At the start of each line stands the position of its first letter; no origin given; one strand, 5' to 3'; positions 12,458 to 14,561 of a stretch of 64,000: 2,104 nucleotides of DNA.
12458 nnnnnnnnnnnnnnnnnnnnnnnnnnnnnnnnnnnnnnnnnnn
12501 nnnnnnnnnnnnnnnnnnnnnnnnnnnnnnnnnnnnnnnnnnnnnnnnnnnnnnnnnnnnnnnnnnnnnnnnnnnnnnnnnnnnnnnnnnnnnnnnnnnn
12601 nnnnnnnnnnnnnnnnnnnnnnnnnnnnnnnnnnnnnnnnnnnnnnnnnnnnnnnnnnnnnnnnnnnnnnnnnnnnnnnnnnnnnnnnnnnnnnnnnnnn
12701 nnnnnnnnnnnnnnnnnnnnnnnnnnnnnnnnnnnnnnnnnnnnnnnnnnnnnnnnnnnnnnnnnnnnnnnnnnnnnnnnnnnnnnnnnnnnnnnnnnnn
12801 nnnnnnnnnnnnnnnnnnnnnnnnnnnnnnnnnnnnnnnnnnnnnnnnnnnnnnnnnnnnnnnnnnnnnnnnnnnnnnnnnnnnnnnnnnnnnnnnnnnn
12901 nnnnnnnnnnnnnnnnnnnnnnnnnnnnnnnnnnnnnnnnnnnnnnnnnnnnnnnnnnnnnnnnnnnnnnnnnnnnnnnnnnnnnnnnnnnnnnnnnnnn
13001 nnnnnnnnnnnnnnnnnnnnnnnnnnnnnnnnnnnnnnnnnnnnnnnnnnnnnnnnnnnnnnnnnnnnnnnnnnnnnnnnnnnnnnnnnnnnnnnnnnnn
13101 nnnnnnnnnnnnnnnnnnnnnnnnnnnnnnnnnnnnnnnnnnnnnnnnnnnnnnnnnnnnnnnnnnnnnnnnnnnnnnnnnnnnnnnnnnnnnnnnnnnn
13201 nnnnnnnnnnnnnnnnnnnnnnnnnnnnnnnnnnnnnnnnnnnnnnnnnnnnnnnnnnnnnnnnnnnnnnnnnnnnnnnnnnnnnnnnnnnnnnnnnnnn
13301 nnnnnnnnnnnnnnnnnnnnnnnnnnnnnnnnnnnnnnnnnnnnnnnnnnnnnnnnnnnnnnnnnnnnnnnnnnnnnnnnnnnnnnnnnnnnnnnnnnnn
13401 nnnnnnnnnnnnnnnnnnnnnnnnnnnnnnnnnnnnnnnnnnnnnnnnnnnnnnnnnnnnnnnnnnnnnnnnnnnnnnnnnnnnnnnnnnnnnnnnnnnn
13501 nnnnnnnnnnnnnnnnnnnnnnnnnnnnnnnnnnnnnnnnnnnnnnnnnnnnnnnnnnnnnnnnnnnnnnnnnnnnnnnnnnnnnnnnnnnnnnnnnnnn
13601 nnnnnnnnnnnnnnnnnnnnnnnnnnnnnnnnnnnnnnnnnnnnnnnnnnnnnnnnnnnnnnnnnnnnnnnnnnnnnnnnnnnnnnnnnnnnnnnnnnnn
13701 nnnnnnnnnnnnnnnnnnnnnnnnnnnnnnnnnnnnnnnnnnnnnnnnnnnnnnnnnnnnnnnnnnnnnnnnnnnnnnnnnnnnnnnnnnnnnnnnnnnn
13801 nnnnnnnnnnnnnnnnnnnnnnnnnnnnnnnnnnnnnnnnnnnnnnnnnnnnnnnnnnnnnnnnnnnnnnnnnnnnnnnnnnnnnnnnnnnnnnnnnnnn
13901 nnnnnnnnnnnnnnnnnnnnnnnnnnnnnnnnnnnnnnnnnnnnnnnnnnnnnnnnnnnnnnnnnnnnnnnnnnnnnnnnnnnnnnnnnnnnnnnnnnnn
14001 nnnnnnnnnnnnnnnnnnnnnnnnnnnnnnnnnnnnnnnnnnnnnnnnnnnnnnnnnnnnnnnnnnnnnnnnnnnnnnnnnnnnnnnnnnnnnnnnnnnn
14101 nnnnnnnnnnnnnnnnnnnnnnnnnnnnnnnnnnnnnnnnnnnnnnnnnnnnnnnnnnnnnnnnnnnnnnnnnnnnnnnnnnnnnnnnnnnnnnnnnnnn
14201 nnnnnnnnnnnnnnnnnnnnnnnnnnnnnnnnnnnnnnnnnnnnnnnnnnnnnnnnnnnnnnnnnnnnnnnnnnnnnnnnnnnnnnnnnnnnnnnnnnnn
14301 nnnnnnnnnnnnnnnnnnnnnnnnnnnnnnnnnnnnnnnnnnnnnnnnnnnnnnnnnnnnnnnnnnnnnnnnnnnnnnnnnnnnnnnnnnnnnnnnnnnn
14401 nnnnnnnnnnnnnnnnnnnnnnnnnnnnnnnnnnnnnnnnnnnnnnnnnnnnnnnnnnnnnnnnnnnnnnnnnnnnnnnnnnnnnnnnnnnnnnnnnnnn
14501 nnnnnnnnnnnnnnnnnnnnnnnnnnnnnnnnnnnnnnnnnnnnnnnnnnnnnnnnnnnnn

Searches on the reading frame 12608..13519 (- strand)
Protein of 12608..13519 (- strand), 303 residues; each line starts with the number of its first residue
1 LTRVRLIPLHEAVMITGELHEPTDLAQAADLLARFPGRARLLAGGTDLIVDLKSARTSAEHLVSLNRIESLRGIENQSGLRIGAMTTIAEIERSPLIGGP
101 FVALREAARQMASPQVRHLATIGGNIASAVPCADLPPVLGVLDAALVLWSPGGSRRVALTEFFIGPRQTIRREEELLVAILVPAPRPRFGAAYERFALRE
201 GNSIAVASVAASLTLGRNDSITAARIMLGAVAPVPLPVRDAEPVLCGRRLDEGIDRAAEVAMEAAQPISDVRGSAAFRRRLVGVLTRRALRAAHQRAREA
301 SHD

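Call 12: search_protein_families(library=pfam, proteins=[window:12608-13519:-], max_evalue=0.0001)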
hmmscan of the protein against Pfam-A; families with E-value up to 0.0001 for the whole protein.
window:12608-13519:- (303 aa): 2 families
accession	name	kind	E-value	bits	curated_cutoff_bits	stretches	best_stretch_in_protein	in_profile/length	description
PF00941.27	FAD_binding_5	-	4.2e-46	157.3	27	1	19-184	5-169/170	FAD binding domain in molybdopterin dehydrogenase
PF03450.22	CO_deh_flav_C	-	1.2e-19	70.7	25.5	1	197-292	6-101/102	CO dehydrogenase flavoprotein C-terminal domain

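Call 31: search_protein_families(library=ncbifam, proteins=[window:12608-13519:-], max_evalue=0.001)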
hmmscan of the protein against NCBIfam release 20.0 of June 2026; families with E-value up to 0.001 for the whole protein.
window:12608-13519:- (303 aa): 8 families
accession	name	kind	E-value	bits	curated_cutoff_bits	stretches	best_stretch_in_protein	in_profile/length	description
NF043083.1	XdhB_XDHase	equivalog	3.7e-60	203.5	310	1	18-298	6-288/289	xanthine dehydrogenase subunit XdhB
NF007427.0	PRK09971.1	equivalog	5.5e-56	189.9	287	1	18-299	6-289/292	xanthine dehydrogenase FAD-binding subunit XdhB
NF041019.1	glyceraldDH_beta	equivalog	5e-53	180.1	350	1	20-292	9-279/280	glyceraldehyde dehydrogenase subunit beta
TIGR02963.1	xanthine_xdhA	equivalog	1.7e-45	155.6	467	1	18-288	194-463/468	xanthine dehydrogenase small subunit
TIGR03195.1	4hydrxCoA_B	equivalog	1.4e-29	103.3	404.55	2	19-132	7-120/321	4-hydroxybenzoyl-CoA reductase subunit beta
TIGR03199.1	pucC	equivalog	1.6e-27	96.5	306.05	1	22-277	1-253/264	xanthine dehydrogenase subunit C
TIGR03312.1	Se_sel_red_FAD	hypoth_equivalog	6.3e-24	84.6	241.5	1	21-299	6-256/257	molybdopterin-dependent oxidoreductase FAD-binding subunit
TIGR02969.1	mam_aldehyde_ox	subfamily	4.1e-12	44.4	1912.3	1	101-282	330-515/1330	aldehyde oxidase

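Call 41: search_solved_structures(query=window:12608-13480:-, max_evalue=1e-10, show_alignments=2)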
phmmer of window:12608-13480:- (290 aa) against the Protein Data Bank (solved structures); distinct sequences matched with E-value up to 1e-10: 37.
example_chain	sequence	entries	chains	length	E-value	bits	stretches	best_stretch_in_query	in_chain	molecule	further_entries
1ffv_C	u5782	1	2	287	1.9e-43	152.3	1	5-283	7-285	CUTM, FLAVOPROTEIN OF CARBON MONOXIDE DEHYDROGENASE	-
1ffu_C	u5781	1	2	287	7e-43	150.5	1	5-283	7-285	CUTM, FLAVOPROTEIN OF CARBON MONOXIDE DEHYDROGENASE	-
1n5w_C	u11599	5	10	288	1.1e-42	149.8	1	5-285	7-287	Carbon monoxide dehydrogenase medium chain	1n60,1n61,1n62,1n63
1zxi_C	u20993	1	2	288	2.5e-42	148.6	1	5-285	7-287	Carbon monoxide dehydrogenase medium chain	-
8uem_B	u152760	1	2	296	2.3e-38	135.7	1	7-287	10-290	Carbon monoxide dehydrogenase medium chain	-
4zoh_B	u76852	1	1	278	5.7e-32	114.7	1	9-281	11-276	Putative oxidoreductase FAD-binding subunit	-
7dqx_B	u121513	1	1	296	1.9e-30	109.7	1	14-287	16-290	6-hydroxypseudooxynicotine dehydrogenase complex subunit alpha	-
7dqx_E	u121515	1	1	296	1.9e-30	109.7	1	14-287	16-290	6-hydroxypseudooxynicotine dehydrogenase complex subunit alpha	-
3hrd_C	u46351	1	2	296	1.9e-28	103.1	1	5-269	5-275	Nicotinate dehydrogenase FAD-subunit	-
1jro_A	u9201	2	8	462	3e-26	95.9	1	17-278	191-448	xanthine dehydrogenase, chain A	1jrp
2w3r_A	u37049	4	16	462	3e-26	95.9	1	17-278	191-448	XANTHINE DEHYDROGENASE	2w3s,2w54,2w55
1t3q_C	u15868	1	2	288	3e-25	92.7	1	8-284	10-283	quinoline 2-oxidoreductase medium subunit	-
5y6q_B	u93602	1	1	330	3.8e-20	75.9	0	112-280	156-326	Aldehyde oxidase medium subunit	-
1rm6_B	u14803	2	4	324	2.4e-17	66.7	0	119-276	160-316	4-hydroxybenzoyl-CoA reductase beta subunit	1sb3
6q6q_A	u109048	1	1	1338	1.5e-15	60.9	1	9-269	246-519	Aldehyde oxidase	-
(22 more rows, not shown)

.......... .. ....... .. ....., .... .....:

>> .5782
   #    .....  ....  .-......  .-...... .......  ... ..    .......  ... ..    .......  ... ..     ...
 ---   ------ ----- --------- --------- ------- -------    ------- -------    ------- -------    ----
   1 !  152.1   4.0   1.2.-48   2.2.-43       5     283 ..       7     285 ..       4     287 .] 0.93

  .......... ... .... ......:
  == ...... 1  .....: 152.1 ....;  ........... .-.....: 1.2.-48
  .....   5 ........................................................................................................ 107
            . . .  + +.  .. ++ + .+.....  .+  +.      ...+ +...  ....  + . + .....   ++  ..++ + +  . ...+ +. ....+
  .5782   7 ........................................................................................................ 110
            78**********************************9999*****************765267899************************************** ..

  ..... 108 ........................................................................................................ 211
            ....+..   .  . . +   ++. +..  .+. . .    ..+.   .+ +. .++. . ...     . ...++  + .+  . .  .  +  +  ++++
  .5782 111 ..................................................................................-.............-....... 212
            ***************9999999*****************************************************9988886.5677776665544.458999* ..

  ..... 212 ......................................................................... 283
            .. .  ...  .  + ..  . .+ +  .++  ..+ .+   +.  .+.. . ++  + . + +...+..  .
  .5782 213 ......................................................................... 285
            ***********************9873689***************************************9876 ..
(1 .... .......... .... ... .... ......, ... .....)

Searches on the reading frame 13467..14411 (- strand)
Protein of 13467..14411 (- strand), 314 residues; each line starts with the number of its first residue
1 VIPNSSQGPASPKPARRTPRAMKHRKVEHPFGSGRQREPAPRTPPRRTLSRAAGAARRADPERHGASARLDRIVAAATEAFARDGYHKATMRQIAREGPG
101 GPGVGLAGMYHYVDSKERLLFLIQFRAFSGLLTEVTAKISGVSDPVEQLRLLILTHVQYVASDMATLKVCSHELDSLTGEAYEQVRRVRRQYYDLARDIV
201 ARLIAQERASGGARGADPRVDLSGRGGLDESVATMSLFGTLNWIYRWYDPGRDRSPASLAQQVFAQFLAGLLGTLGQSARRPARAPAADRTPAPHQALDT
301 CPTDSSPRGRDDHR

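Call 12: search_protein_families(library=pfam, proteins=[window:13467-14411:-], max_evalue=0.0001)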
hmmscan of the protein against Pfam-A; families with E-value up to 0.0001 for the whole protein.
window:13467-14411:- (314 aa): 2 families
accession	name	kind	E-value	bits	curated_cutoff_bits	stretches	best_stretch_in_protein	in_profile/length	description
PF17932.6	TetR_C_24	-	3.6e-21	76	26.4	2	143-207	2-66/114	Tetracyclin repressor-like, C-terminal domain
PF00440.29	TetR_N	-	6.9e-07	29.4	24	1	73-120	1-44/47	Bacterial regulatory proteins, tetR family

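Call 31: search_protein_families(library=ncbifam, proteins=[window:13467-14411:-], max_evalue=0.001)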
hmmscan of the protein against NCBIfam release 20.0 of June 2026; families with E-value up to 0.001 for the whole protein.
window:13467-14411:- (314 aa): 7 families
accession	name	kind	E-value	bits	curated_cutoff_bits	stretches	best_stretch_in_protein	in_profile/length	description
NF053878.1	FATransRegFadRBac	equivalog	1.3e-13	51.1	200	1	69-207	4-138/190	fatty acid metabolism transcriptional regulator FadR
NF050111.1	TransRegSACE7040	equivalog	1.6e-13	51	250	1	69-206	2-135/186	SACE_7040 family transcriptional regulator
TIGR03384.1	betaine_BetI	equivalog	3.7e-07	30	201.3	1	68-156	8-92/189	choline-binding transcriptional repressor BetI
NF053731.1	TransRegFasRMycb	equivalog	3.8e-05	23.6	330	1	65-187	8-126/199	HTH-type transcriptional activator FasR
NF001978.0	PRK00767.1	equivalog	3.8e-05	23.6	118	1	69-158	10-96/197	transcriptional regulator BetI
NF037937.1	septum_RefZ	equivalog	0.00012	22.1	180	1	71-171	2-100/195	forespore capture DNA-binding protein RefZ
NF041196.1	ScbR_bind_reg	equivalog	0.00017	21.9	150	1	71-163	9-97/191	ScbR family autoregulator-binding transcription factor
